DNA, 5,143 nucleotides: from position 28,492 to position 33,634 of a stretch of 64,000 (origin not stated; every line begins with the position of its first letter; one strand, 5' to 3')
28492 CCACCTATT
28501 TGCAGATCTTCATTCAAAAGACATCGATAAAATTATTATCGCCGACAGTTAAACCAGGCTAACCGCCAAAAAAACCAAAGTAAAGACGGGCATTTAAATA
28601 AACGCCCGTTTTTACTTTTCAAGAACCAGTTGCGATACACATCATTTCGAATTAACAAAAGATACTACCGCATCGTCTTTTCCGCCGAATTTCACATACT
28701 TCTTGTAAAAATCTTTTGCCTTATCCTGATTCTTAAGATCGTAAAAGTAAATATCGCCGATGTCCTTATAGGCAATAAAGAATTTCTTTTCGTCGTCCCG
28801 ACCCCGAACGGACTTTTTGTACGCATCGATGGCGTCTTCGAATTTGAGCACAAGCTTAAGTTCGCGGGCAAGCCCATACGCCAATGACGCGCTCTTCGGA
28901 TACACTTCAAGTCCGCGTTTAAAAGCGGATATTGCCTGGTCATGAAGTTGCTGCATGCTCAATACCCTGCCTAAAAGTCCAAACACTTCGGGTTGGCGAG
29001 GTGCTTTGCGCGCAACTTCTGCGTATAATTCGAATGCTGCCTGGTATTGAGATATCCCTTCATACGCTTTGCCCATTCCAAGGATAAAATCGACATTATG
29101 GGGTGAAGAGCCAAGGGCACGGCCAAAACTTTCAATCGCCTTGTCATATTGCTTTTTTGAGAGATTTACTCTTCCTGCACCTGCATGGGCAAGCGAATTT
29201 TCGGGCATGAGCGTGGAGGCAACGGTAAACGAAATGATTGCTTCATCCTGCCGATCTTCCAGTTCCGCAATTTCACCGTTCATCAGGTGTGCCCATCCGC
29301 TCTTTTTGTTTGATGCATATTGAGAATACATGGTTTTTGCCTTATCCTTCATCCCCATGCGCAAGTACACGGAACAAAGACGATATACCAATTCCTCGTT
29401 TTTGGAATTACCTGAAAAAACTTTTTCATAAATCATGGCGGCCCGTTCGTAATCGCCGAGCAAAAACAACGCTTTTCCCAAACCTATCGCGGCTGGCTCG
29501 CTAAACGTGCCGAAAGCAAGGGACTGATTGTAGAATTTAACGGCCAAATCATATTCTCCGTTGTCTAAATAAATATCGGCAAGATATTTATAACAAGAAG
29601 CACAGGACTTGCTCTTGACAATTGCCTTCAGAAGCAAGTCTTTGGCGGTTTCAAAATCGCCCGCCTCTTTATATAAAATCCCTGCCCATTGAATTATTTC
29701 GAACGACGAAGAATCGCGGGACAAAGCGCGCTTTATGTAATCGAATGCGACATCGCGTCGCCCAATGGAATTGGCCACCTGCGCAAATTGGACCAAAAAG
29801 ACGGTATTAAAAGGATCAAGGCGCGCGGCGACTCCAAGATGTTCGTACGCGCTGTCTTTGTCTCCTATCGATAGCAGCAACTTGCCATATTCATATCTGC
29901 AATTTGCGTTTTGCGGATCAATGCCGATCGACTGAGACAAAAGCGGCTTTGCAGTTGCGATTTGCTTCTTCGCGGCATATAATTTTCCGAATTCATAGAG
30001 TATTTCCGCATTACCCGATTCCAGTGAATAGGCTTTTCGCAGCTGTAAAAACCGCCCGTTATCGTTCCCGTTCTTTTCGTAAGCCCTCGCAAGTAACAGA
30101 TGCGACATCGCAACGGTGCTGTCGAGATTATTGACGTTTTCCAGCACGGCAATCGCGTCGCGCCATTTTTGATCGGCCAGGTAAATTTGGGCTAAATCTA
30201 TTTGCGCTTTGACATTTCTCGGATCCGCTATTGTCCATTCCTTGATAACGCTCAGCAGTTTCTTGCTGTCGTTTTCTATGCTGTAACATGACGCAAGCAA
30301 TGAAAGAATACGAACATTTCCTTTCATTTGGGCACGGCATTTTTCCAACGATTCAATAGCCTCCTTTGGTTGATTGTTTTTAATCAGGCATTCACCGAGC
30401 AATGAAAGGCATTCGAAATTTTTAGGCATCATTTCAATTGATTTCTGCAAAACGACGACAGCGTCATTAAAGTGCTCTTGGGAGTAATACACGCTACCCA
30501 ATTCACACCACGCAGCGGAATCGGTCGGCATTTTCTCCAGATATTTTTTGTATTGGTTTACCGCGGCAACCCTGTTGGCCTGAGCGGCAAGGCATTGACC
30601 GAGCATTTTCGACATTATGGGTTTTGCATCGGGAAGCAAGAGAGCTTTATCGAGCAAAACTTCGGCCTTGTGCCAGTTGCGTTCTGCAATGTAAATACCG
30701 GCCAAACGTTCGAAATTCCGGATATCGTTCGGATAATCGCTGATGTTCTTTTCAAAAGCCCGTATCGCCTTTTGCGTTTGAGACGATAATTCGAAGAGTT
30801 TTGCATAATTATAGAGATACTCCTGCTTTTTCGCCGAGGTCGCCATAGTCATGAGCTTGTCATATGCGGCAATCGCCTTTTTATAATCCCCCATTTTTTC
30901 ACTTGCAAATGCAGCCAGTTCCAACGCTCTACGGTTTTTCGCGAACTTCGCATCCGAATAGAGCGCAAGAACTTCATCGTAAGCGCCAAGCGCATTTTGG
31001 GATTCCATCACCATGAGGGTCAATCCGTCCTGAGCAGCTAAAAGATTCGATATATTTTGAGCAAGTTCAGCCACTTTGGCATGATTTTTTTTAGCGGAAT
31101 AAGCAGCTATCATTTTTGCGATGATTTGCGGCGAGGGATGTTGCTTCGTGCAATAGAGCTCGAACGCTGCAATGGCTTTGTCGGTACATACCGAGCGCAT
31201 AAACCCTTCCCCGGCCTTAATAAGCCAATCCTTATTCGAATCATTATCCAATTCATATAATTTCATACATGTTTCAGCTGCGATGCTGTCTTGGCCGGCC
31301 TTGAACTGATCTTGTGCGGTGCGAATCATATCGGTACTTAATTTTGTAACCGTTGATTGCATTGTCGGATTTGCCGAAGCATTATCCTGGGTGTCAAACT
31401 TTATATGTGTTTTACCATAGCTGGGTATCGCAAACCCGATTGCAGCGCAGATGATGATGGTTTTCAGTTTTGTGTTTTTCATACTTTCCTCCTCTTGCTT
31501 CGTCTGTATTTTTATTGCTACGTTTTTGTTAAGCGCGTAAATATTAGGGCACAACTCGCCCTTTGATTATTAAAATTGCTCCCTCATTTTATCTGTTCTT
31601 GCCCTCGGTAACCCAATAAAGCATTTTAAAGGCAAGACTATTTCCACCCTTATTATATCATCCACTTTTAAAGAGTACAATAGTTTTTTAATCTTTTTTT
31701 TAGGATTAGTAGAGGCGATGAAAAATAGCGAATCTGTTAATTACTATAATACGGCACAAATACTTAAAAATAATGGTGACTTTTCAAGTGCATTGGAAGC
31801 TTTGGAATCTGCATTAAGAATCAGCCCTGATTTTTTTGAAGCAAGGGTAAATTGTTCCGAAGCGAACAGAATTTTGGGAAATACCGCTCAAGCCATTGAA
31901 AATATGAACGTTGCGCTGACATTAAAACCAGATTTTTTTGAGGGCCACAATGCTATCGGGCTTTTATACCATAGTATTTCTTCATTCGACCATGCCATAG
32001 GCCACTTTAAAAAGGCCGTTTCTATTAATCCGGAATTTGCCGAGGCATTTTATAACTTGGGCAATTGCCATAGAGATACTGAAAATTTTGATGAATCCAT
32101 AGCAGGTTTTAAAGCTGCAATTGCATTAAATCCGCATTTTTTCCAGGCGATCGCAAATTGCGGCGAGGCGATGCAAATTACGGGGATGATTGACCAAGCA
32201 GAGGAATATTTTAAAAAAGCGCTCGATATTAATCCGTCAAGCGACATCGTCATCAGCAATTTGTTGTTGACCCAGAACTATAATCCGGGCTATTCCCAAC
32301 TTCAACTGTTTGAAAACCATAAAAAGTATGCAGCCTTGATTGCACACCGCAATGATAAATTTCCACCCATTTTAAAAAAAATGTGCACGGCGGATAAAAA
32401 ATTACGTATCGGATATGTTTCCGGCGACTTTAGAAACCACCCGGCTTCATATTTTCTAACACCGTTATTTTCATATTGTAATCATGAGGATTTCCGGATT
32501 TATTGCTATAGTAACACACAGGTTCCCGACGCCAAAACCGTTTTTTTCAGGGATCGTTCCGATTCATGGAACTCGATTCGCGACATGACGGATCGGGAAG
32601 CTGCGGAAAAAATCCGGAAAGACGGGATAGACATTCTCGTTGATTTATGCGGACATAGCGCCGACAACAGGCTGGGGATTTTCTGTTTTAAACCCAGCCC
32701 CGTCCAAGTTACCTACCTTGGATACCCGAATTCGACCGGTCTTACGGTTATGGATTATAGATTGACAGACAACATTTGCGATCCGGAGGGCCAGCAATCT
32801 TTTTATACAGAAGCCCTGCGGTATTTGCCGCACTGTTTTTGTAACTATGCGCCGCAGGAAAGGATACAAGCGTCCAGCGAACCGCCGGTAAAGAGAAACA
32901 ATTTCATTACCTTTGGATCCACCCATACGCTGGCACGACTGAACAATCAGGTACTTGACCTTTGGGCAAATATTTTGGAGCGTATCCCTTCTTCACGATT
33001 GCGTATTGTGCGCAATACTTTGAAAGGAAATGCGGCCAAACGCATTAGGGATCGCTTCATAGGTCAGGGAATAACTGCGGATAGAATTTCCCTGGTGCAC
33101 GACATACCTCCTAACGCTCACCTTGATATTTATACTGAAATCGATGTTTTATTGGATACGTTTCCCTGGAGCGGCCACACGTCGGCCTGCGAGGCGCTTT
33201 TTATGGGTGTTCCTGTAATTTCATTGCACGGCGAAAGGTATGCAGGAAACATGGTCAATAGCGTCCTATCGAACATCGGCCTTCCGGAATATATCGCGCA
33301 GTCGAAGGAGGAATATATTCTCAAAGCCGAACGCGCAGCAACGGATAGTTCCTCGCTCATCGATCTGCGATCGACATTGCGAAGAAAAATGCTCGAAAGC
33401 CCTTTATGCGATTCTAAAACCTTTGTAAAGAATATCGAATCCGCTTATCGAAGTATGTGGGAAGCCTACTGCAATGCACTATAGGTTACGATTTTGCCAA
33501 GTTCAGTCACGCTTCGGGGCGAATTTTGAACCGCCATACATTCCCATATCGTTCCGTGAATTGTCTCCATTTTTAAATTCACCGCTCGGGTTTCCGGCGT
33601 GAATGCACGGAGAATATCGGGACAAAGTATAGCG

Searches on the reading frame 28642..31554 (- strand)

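Call 13: search_protein_families(library=pfam, proteins=[window:28642-31554:-], max_evalue=0.001)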
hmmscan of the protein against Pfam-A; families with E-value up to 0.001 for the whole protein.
window:28642-31554:- (970 aa): 25 families
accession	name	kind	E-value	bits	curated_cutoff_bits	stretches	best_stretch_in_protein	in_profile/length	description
PF14559.12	TPR_19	-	1.4e-56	189.1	25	5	358-422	3-67/68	Tetratricopeptide repeat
PF07719.23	TPR_2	-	1.9e-41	137.2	27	0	347-379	2-34/34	Tetratricopeptide repeat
PF13428.12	TPR_14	-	4.6e-37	123.1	23.5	0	861-897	7-43/44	Tetratricopeptide repeat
PF13424.12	TPR_12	-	6.8e-35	119.6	30.1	1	825-887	14-77/77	Tetratricopeptide repeat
PF13432.12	TPR_16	-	2.3e-33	114.7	32.7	1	625-681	4-60/65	Tetratricopeptide repeat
PF23914.1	TPR_CcmH_CycH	-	1.1e-32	113.5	42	2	338-425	42-132/158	Cytochrome c-type biogenesis protein H TPR domain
PF13431.12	TPR_17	-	6.5e-32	107.6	24.4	0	369-401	2-34/34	Tetratricopeptide repeat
PF12895.13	ANAPC3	-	2.5e-31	108.2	27.2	3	335-406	12-82/82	Anaphase-promoting complex, cyclosome, subunit 3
PF13181.12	TPR_8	-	3.1e-28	95.9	25.7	0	516-549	1-34/34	Tetratricopeptide repeat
PF00515.34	TPR_1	-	6.8e-27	92.6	27.8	0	652-680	1-29/34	Tetratricopeptide repeat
PF13414.12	TPR_11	-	1.1e-25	89.5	26.8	0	794-832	1-39/42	TPR repeat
PF13176.12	TPR_7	-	7.4e-22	76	27.9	0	658-679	5-26/36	Tetratricopeptide repeat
PF13174.12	TPR_6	-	9.4e-22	76.6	26.3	0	247-276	3-32/33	Tetratricopeptide repeat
PF13429.12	TPR_15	-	7.2e-12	45.7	26.2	1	438-613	102-277/280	Tetratricopeptide repeat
PF20308.4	TPR-S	-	4.1e-11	43.8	27.6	0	191-237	1-47/102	Tetratricopeptide Repeats-Sensor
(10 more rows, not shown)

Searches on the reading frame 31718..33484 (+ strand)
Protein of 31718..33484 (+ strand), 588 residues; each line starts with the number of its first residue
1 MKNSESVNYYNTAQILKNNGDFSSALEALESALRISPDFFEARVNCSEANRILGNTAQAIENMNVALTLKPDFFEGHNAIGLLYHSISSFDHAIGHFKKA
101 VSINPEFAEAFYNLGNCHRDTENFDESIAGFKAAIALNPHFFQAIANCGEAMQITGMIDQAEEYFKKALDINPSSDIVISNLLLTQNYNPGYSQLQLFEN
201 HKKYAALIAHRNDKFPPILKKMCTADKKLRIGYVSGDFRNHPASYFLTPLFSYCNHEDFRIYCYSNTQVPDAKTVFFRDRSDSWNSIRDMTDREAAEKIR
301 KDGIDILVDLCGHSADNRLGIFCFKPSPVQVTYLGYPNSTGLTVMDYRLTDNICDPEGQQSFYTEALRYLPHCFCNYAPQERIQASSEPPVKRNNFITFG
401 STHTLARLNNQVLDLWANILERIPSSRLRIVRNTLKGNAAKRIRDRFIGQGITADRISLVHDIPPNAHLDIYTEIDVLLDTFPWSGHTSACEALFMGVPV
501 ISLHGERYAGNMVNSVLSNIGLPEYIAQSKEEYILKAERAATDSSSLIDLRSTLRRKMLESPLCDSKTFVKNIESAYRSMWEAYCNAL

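Call 13: search_protein_families(library=pfam, proteins=[window:31718-33484:+], max_evalue=0.001)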
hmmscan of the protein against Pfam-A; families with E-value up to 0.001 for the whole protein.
window:31718-33484:+ (588 aa): 15 families
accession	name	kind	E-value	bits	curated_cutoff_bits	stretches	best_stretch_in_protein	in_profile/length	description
PF13844.12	Glyco_transf_41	-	6.4e-59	200.1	25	2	220-374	72-228/543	Glycosyl transferase family 41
PF00515.34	TPR_1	-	1.4e-27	94.8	27.8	4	108-141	1-34/34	Tetratricopeptide repeat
PF07719.23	TPR_2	-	1.4e-26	90.7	27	2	108-140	1-33/34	Tetratricopeptide repeat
PF13414.12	TPR_11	-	1.6e-23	82.5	26.8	2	90-116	10-36/42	TPR repeat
PF13181.12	TPR_8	-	1.2e-22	78.5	25.7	0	108-140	1-33/34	Tetratricopeptide repeat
PF14559.12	TPR_19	-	8.9e-15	55.2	25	2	90-140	7-57/68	Tetratricopeptide repeat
PF13431.12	TPR_17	-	3e-14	52.5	24.4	1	97-128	2-33/34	Tetratricopeptide repeat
PF13424.12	TPR_12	-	4.8e-13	49.5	30.1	1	108-172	3-75/77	Tetratricopeptide repeat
PF13432.12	TPR_16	-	1.4e-12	48.2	32.7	2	11-72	2-63/65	Tetratricopeptide repeat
PF13428.12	TPR_14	-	4.3e-12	45.9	23.5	0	10-43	5-38/44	Tetratricopeptide repeat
PF13176.12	TPR_7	-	2.8e-06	27.4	27.9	0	110-137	1-28/36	Tetratricopeptide repeat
PF13174.12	TPR_6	-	7.4e-06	26.7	26.3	0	109-139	1-31/33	Tetratricopeptide repeat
PF13374.12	TPR_10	-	0.00019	21.8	27.5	0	13-35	9-31/42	Tetratricopeptide repeat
PF13371.12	TPR_9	-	0.00032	21.1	35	0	15-72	4-61/73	Tetratricopeptide repeat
PF12895.13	ANAPC3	-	0.00077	20.1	27.2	0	4-60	23-76/82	Anaphase-promoting complex, cyclosome, subunit 3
